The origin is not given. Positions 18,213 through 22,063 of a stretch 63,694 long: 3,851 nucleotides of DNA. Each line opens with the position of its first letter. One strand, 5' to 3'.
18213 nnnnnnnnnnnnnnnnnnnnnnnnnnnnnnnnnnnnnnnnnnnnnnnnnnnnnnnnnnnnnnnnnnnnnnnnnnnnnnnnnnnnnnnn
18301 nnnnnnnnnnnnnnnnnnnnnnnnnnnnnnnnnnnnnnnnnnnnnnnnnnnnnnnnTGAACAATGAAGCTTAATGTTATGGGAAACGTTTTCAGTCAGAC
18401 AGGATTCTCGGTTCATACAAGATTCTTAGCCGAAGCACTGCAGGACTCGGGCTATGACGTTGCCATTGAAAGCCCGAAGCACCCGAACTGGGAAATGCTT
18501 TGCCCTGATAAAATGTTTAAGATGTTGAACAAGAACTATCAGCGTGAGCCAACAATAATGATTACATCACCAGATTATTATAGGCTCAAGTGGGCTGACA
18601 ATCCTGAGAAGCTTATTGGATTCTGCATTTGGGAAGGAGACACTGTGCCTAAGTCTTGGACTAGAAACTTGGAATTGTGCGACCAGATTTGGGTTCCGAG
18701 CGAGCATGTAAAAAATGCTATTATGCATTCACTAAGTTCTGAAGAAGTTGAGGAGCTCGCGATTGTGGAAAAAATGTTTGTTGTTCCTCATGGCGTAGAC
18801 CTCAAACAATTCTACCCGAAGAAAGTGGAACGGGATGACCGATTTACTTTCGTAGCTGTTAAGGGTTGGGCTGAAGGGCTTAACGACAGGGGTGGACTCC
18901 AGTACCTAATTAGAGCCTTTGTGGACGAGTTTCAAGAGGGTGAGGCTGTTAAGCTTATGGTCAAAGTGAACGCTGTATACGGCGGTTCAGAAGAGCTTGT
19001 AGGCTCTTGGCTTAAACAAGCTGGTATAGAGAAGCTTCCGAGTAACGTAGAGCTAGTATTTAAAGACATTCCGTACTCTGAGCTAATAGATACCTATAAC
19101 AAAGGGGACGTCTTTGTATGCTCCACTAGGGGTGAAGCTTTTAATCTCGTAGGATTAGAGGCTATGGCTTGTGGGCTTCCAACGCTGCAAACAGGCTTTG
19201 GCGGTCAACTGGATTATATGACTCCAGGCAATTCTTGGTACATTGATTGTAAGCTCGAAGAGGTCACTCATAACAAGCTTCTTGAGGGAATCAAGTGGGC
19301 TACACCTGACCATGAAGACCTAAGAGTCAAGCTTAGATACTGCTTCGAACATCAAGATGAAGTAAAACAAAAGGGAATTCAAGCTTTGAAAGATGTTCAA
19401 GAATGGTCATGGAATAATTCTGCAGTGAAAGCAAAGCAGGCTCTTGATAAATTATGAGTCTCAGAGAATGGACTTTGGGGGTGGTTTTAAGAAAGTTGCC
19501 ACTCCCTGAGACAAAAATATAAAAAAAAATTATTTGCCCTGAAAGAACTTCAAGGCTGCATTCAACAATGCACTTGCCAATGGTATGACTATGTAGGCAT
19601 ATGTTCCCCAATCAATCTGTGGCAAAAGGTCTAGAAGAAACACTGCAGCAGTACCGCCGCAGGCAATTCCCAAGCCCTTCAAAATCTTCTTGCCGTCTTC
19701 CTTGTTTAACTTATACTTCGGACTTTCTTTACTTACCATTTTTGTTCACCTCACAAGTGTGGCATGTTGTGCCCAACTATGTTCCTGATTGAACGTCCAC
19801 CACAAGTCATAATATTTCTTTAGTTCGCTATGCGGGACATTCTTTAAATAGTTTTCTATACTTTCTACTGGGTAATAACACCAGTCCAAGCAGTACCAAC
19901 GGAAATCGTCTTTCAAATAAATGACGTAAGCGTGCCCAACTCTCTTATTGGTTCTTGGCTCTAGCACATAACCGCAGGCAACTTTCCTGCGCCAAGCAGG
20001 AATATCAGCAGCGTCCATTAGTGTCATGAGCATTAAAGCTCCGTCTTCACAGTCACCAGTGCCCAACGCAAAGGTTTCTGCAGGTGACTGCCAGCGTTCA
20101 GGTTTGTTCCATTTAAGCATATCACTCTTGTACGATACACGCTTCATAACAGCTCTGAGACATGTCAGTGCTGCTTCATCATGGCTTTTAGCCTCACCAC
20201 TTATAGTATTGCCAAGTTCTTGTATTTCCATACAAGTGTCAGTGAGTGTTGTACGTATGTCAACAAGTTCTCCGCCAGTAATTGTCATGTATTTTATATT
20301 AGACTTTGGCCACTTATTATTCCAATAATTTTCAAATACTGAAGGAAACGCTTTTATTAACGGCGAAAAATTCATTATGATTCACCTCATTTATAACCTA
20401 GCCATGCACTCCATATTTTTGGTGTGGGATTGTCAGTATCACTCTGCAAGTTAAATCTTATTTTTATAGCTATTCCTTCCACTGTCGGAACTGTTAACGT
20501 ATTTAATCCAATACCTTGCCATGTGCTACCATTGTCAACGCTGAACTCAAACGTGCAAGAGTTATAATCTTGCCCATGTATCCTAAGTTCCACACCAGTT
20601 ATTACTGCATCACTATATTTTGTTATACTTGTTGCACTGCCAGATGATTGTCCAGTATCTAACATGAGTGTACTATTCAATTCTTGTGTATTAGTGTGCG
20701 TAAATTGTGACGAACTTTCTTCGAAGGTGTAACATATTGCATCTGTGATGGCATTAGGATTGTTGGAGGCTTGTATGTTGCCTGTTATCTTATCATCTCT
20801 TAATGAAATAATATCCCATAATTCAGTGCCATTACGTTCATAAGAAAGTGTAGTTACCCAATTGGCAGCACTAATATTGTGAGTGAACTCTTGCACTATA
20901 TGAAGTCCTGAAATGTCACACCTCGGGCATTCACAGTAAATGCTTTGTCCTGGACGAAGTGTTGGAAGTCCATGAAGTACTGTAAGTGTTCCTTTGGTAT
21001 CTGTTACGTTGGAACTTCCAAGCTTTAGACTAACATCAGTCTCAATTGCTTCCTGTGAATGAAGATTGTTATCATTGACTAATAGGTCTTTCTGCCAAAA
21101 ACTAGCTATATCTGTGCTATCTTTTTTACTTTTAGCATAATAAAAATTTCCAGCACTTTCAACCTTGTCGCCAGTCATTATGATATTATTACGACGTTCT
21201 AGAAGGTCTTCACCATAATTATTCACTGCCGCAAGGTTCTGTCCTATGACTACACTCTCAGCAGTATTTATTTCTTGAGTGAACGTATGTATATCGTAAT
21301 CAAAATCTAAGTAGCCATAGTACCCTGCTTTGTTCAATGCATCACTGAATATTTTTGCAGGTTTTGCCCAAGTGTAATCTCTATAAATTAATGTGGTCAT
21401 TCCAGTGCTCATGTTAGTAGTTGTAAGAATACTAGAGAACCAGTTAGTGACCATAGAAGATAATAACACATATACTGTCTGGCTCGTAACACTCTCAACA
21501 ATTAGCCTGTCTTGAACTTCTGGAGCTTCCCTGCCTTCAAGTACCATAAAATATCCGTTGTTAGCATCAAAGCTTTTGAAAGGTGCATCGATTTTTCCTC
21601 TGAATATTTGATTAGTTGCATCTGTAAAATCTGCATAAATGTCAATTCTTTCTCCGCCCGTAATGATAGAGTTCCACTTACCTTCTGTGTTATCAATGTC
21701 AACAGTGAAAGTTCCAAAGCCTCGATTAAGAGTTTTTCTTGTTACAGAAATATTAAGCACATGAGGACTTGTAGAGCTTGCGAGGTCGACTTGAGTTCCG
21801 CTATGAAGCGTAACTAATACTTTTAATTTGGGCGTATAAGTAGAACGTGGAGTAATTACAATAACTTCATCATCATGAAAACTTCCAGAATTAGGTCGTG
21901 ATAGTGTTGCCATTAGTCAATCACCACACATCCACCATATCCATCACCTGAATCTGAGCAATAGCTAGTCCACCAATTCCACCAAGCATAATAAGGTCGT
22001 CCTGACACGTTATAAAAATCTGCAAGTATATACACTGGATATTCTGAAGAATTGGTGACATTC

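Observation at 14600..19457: Six-gene virus-encoded glycosylation island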

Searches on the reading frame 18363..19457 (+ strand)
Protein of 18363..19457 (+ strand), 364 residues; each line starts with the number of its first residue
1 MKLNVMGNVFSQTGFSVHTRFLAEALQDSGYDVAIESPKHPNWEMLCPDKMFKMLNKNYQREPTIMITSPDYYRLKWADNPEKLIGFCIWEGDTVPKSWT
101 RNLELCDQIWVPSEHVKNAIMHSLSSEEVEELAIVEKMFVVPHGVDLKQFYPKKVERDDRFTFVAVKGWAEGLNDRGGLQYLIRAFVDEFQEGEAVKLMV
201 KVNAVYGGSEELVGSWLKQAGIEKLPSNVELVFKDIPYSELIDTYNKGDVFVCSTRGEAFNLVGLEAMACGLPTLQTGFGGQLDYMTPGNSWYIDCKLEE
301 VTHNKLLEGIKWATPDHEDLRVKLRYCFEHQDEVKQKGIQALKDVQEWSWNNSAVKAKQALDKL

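Call 3: search_protein_families(library=pfam, proteins=[window:18363-19457:+], max_evalue=0.01)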
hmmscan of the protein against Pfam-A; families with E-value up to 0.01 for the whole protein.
window:18363-19457:+ (364 aa): 4 families
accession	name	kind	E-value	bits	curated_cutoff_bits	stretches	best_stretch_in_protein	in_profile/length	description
PF13692.12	Glyco_trans_1_4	-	1.6e-10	41.8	27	1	177-290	15-119/142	Glycosyl transferases group 1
PF00534.26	Glycos_transf_1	-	1.6e-09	37.9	26.4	1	208-297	54-143/172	Glycosyl transferases group 1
PF20706.3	GT4-conflict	-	0.00026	20.5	26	1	240-287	274-324/385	Family 4 Glycosyltransferase in conflict systems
PF13524.12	Glyco_trans_1_2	-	0.0011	19.4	25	1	216-351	24-136/144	Glycosyl transferase-like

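Call 4: search_protein_families(library=ncbifam, proteins=[window:18363-19457:+], max_evalue=0.01)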
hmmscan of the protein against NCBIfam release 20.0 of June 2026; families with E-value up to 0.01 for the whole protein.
window:18363-19457:+ (364 aa): 12 families
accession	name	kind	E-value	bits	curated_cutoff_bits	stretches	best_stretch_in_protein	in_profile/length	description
NF041876.1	EPS_EpsE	equivalog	7.5e-09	35.3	400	1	124-289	172-337/389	exopolysaccharide biosynthesis GT4 family glycosyltransferase EpsE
TIGR02149.1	glgA_Coryne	subfamily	7.1e-08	32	302.4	1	136-342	169-367/391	glycogen synthase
TIGR03088.1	stp2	hypoth_equivalog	9.5e-08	31.5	409.05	1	137-293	161-318/374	TIGR03088 family PEP-CTERM/XrtA system glycosyltransferase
TIGR04047.1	MSMEG_0565_glyc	hypoth_equivalog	1.3e-07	31.1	259.85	1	138-287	161-316/373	MSMEG_0565 family glycosyltransferase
NF053787.1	GlcN_PG_synth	equivalog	1.5e-07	30.6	480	1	134-280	162-294/361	N-acetylglucosaminyl phosphatidylglycerol synthase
TIGR02470.1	sucr_synth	equivalog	4.3e-07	28.4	810.4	1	249-311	645-708/784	sucrose synthase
TIGR03999.1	thiol_BshA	equivalog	1.1e-06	27.9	273.7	1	241-294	266-319/375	N-acetyl-alpha-D-glucosaminyl L-malate synthase BshA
TIGR03449.1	mycothiol_MshA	equivalog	1.4e-06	27.5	462.5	1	136-282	188-338/406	D-inositol-3-phosphate glycosyltransferase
TIGR02472.1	sucr_P_syn_N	equivalog_domain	2.1e-05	23.5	576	1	247-288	340-381/439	sucrose-phosphate synthase, putative, glycosyltransferase domain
NF038255.1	exopoly_VpsD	equivalog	0.0008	18.4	300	1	236-280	271-315/381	VpsD family glycosyltransferase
NF012028.0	PRK15484.1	subfamily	0.0038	16.4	618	0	234-318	263-346/380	lipopolysaccharide N-acetylglucosaminyltransferase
NF047684.1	TeichurnBiosyTuaC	equivalog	0.0084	15.1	550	0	234-301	276-343/391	teichuronic acid biosynthesis protein TuaC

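Call 5: search_protein_families(library=phrogs, proteins=[window:18363-19457:+], max_evalue=0.01)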
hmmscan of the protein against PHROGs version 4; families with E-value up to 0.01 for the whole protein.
window:18363-19457:+ (364 aa): 2 families
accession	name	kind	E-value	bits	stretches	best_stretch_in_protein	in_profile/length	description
phrog_2170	-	moron, auxiliary metabolic gene and host takeover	2.5e-31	110.1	1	5-363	8-371/374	glycosyltransferase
phrog_4356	-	moron, auxiliary metabolic gene and host takeover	0.0031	17.8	1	88-333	66-276/307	glycosyltransferase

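Call 78: search_solved_structures(query=A5, max_evalue=0.01)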
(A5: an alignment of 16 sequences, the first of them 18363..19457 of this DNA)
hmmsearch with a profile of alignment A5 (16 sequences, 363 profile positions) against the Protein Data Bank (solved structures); distinct sequences matched with E-value up to 0.01: 63 (the best 60 are shown).
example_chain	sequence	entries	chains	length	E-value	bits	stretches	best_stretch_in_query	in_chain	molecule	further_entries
9dcm_B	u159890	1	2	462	7.6e-13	51.1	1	236-313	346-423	Sucrose-phosphate synthase-like protein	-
8vrf_B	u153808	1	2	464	7.7e-13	51.1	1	236-313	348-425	Sucrose-phosphate synthase-like protein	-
8uag_A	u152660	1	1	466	7.8e-13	51.1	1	236-313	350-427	Sucrose-phosphate synthase-like protein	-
5i45_A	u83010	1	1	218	8.2e-11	44.4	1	141-298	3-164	Glycosyl transferases group 1 family protein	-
6kih_A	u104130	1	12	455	1.6e-10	43.5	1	233-294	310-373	Tll1590 protein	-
3c4q_A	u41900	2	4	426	1.3e-09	40.5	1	117-285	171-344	Predicted glycosyltransferases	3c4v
3oy2_A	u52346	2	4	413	1.4e-09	40.4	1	134-360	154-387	Glycosyltransferase B736L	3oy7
6tvp_A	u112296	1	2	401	1.4e-09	40.4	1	98-300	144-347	Alpha-maltose-1-phosphate synthase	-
3c48_A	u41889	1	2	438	1.5e-09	40.3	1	117-282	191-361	Predicted glycosyltransferases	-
7mi0_A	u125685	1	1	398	3.3e-09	39.1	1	211-306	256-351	Glycosyltransferase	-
2f9f_A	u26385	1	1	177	7.1e-09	38.1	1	233-301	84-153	first mannosyl transferase (wbaZ-1)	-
7qsg_A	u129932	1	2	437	9.6e-09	37.6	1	135-279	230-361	D-inositol 3-phosphate glycosyltransferase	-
5d00_A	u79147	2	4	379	1.5e-08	37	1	236-295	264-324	N-acetyl-alpha-D-glucosaminyl L-malate synthase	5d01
3fro_A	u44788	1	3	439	1.7e-08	36.9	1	221-294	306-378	GlgA glycogen synthase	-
2bis_A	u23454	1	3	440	1.7e-08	36.8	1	221-294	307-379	GLGA GLYCOGEN SYNTHASE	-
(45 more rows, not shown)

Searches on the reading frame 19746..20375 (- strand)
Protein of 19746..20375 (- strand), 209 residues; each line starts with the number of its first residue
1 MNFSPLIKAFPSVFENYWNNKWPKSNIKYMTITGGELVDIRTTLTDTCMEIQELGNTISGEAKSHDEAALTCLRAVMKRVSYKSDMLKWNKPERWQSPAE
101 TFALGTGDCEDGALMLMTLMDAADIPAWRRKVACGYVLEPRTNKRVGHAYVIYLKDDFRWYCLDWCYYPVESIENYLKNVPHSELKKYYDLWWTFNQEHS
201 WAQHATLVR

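Call 3: search_protein_families(library=pfam, proteins=[window:19746-20375:-], max_evalue=0.01)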
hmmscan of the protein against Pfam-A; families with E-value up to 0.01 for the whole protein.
window:19746-20375:- (209 aa): 2 families
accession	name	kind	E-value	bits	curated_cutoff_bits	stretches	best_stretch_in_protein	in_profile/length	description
PF01841.26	Transglut_core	-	2.1e-07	31.6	23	1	54-164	3-107/108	Transglutaminase-like superfamily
PF24656.1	CEPT76_peptidase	-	0.0053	17.4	27.8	1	93-138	1-43/121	CEP76 peptidase-like domain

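Call 5: search_protein_families(library=phrogs, proteins=[window:19746-20375:-], max_evalue=0.01)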
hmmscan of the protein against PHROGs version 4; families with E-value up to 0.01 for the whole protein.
window:19746-20375:- (209 aa): 0 families

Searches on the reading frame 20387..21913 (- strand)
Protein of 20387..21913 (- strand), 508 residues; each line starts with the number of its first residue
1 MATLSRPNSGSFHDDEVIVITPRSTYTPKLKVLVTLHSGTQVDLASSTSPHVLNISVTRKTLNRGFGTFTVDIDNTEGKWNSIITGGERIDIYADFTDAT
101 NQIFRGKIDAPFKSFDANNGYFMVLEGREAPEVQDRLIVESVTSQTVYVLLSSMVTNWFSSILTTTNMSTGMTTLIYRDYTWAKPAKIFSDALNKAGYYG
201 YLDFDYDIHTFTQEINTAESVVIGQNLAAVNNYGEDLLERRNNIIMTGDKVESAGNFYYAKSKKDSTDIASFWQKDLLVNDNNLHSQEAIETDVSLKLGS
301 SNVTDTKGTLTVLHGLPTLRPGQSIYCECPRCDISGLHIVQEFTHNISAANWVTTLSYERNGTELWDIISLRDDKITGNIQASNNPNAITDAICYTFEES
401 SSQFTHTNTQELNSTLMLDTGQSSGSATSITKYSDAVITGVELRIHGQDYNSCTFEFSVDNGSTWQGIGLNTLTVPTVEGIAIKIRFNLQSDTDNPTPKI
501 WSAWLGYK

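Call 3: search_protein_families(library=pfam, proteins=[window:20387-21913:-], max_evalue=0.01)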
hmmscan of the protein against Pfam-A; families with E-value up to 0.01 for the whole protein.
window:20387-21913:- (508 aa): 1 family
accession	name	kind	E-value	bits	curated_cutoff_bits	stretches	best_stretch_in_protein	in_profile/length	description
PF24032.1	YQBQ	-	0.00057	19.8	27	1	220-353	157-288/294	YQBQ-like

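Call 5: search_protein_families(library=phrogs, proteins=[window:20387-21913:-], max_evalue=0.01)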
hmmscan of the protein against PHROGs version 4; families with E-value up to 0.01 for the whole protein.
window:20387-21913:- (508 aa): 1 family
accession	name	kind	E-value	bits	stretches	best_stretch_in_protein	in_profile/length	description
phrog_10790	-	unknown function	0.002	19.1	1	254-293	15-54/57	-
